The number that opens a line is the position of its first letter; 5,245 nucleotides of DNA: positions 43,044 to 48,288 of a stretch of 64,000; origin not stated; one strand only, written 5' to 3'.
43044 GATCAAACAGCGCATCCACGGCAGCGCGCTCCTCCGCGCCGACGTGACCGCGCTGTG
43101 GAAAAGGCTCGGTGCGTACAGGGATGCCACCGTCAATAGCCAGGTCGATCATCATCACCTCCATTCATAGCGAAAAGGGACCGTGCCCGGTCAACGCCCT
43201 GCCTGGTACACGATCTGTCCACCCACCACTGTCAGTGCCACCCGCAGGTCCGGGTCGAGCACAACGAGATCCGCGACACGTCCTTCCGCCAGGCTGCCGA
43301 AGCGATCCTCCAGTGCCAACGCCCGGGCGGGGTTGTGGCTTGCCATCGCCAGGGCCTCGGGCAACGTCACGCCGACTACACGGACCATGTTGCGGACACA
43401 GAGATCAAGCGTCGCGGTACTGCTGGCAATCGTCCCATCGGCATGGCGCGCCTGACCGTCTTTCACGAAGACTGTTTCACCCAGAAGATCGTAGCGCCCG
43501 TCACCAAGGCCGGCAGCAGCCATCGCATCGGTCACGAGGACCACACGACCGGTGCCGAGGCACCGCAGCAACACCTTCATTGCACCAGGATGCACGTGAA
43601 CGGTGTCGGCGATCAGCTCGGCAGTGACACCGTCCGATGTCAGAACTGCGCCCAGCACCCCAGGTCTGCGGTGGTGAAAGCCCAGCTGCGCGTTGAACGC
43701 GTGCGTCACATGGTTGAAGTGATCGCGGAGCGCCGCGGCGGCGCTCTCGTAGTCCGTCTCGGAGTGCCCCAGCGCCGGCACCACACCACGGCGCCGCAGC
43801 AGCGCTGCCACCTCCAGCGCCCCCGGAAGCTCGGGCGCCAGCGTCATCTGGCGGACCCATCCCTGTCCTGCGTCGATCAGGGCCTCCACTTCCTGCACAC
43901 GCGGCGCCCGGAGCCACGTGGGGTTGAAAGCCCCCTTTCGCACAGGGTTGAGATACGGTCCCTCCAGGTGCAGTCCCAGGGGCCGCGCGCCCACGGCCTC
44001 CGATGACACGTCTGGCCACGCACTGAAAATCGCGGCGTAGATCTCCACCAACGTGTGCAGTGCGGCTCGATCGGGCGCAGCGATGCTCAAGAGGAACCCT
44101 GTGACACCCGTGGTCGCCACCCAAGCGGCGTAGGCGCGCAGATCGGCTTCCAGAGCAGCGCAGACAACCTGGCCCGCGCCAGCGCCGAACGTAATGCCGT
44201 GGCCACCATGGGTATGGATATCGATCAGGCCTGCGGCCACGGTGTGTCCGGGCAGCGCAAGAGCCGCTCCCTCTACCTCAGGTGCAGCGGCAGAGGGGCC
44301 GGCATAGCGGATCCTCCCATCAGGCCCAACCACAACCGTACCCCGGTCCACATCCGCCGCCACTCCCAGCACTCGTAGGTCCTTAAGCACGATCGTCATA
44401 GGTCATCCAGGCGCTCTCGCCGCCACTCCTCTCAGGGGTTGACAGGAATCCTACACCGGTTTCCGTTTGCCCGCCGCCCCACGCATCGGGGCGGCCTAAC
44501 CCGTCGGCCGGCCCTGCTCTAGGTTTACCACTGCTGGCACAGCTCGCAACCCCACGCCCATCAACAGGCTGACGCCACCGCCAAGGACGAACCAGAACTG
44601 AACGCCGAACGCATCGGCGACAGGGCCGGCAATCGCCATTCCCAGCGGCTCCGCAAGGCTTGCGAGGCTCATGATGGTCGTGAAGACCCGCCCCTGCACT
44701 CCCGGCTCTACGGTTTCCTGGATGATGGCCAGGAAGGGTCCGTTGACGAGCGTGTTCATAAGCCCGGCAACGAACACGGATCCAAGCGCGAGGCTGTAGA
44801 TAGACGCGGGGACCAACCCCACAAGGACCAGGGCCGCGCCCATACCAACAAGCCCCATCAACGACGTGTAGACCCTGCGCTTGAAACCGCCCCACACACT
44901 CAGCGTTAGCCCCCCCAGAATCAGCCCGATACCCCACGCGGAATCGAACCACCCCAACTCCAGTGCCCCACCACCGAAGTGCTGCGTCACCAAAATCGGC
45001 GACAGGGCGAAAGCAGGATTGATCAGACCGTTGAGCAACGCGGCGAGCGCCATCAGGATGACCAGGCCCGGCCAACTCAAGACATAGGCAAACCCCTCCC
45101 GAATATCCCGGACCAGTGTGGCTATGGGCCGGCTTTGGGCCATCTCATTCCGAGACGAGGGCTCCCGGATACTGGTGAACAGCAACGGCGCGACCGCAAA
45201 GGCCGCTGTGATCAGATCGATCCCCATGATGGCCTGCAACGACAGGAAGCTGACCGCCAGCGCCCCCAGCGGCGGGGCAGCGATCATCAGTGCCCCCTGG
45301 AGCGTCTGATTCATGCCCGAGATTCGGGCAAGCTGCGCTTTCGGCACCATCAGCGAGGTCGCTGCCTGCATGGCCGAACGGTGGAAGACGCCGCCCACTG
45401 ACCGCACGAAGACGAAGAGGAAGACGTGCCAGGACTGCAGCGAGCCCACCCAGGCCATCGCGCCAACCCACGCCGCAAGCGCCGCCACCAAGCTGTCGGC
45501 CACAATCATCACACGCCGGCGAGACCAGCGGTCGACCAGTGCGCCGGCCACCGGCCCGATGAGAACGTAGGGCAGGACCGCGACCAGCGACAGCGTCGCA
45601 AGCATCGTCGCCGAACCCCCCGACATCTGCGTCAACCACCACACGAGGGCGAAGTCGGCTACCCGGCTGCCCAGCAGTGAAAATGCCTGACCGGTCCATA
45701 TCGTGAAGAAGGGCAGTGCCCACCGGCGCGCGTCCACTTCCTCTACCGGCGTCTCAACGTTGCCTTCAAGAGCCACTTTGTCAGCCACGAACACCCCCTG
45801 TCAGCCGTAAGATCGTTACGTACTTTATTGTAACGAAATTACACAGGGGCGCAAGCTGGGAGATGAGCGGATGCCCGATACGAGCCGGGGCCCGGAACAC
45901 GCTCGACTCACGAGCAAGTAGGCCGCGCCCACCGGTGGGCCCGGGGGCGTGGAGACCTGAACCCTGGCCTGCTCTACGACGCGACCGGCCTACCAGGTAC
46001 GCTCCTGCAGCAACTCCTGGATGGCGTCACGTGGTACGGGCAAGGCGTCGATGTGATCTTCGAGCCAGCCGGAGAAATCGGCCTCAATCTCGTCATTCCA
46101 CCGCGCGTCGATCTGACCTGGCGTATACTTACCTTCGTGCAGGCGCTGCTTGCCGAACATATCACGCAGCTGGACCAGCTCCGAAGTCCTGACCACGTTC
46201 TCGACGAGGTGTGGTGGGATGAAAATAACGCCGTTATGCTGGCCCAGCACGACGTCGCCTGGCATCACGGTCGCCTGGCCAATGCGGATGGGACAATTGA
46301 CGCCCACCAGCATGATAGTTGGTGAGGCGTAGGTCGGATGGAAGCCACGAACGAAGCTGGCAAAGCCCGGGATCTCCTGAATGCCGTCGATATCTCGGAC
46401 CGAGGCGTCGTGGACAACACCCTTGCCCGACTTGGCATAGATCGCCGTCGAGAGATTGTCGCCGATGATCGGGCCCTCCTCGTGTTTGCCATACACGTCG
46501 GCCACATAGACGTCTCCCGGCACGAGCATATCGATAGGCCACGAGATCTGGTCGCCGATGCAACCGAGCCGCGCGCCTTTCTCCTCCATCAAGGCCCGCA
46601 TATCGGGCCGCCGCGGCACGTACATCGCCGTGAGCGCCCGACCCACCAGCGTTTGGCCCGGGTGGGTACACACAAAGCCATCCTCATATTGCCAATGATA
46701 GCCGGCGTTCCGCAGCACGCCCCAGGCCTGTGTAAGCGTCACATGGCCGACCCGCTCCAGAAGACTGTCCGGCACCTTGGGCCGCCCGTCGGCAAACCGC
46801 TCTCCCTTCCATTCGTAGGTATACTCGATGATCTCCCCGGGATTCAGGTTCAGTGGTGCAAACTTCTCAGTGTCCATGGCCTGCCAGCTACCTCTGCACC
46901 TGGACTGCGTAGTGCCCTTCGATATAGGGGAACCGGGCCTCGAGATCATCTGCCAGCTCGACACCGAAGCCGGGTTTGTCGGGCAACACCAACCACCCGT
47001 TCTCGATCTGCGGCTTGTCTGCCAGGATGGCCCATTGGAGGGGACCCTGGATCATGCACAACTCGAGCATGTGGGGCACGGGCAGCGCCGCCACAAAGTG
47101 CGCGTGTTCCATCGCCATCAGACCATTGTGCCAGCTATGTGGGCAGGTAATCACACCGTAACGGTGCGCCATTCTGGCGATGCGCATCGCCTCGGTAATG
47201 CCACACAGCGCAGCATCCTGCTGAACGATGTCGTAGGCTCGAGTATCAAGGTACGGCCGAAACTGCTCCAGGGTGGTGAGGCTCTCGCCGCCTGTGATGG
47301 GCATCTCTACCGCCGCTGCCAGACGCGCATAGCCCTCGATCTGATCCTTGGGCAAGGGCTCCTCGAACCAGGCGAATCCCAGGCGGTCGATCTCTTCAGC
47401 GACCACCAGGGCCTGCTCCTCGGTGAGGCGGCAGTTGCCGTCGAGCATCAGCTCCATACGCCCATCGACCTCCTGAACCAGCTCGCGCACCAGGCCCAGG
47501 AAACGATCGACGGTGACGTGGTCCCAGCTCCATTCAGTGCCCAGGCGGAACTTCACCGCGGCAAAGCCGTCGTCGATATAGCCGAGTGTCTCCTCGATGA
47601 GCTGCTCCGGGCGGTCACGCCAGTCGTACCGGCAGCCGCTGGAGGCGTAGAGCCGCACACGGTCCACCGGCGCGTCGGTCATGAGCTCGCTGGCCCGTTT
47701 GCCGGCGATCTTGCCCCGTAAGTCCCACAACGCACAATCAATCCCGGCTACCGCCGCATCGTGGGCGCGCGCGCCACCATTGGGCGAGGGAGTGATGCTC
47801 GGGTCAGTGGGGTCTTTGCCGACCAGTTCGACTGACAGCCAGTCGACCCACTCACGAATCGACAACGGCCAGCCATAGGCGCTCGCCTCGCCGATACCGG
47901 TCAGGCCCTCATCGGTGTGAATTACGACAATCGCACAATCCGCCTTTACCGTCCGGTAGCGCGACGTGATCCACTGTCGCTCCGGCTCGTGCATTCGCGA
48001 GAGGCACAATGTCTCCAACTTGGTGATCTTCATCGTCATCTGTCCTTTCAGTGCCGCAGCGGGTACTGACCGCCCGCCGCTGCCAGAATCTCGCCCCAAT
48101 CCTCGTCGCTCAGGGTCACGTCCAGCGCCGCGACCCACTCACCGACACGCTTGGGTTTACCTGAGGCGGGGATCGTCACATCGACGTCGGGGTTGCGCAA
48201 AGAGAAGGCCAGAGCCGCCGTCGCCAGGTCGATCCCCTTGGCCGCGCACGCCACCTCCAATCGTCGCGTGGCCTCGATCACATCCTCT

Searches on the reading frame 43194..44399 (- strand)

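Call 16: search_protein_families(library=pfam, proteins=[window:43194-44399:-], max_evalue=0.001)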
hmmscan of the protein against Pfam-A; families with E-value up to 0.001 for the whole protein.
window:43194-44399:- (402 aa): 2 families
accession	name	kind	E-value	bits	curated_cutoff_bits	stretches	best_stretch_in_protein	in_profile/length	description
PF01979.26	Amidohydro_1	-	5.4e-20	72.4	25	1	53-397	1-345/345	Amidohydrolase family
PF07969.17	Amidohydro_3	-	3.6e-13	50.2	29.7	1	344-398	407-472/472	Amidohydrolase family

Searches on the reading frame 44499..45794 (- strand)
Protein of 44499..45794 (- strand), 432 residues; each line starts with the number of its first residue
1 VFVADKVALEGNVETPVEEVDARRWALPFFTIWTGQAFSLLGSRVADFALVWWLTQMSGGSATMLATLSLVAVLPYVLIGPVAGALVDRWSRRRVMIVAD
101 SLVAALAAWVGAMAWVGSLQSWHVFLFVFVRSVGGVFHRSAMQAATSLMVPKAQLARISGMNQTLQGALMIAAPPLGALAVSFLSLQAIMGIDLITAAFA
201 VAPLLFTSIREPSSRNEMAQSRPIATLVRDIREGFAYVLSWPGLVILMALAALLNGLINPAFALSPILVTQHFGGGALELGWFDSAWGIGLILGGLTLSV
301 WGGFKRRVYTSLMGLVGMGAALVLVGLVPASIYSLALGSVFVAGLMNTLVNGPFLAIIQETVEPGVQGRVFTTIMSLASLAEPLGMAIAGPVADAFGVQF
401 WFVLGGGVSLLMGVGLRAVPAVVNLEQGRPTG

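Call 15: search_protein_families(library=pfam, proteins=[window:44499-45794:-], max_evalue=0.001)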
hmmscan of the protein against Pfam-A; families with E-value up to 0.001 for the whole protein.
window:44499-45794:- (432 aa): 2 families
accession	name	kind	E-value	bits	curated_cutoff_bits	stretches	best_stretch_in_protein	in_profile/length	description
PF07690.21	MFS_1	-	6.9e-27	94.7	33.4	2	32-252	1-215/347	Major Facilitator Superfamily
PF05977.19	MFS_3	-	1.2e-17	64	27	1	29-416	12-389/524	Transmembrane secretion effector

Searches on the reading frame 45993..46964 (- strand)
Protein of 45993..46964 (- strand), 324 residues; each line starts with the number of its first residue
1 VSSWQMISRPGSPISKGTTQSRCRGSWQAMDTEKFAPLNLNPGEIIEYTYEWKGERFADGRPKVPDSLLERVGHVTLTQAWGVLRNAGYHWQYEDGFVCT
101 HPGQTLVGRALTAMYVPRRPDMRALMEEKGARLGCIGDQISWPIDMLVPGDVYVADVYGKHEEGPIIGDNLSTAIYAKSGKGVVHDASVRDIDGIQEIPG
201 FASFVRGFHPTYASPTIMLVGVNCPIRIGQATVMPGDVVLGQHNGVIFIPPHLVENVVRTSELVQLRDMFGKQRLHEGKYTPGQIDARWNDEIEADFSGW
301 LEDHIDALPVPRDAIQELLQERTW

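Call 15: search_protein_families(library=pfam, proteins=[window:45993-46964:-], max_evalue=0.001)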
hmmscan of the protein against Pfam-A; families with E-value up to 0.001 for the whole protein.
window:45993-46964:- (324 aa): 1 family
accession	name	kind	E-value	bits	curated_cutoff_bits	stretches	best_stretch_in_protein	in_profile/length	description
PF03737.21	RraA-like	-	1.7e-18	67.7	24.5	1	92-247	16-151/152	Aldolase/RraA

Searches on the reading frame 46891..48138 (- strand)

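Call 15: search_protein_families(library=pfam, proteins=[window:46891-48138:-], max_evalue=0.001)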
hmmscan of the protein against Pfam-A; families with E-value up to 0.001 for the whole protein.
window:46891-48138:- (416 aa): 2 families
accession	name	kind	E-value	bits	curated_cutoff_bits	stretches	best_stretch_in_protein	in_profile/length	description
PF13378.12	MR_MLE_C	-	1.9e-52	178.6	29.4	1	182-398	4-218/219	Enolase C-terminal domain-like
PF02746.21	MR_MLE_N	-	1.5e-12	48.2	22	1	59-153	19-116/117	Mandelate racemase / muconate lactonizing enzyme, N-terminal domain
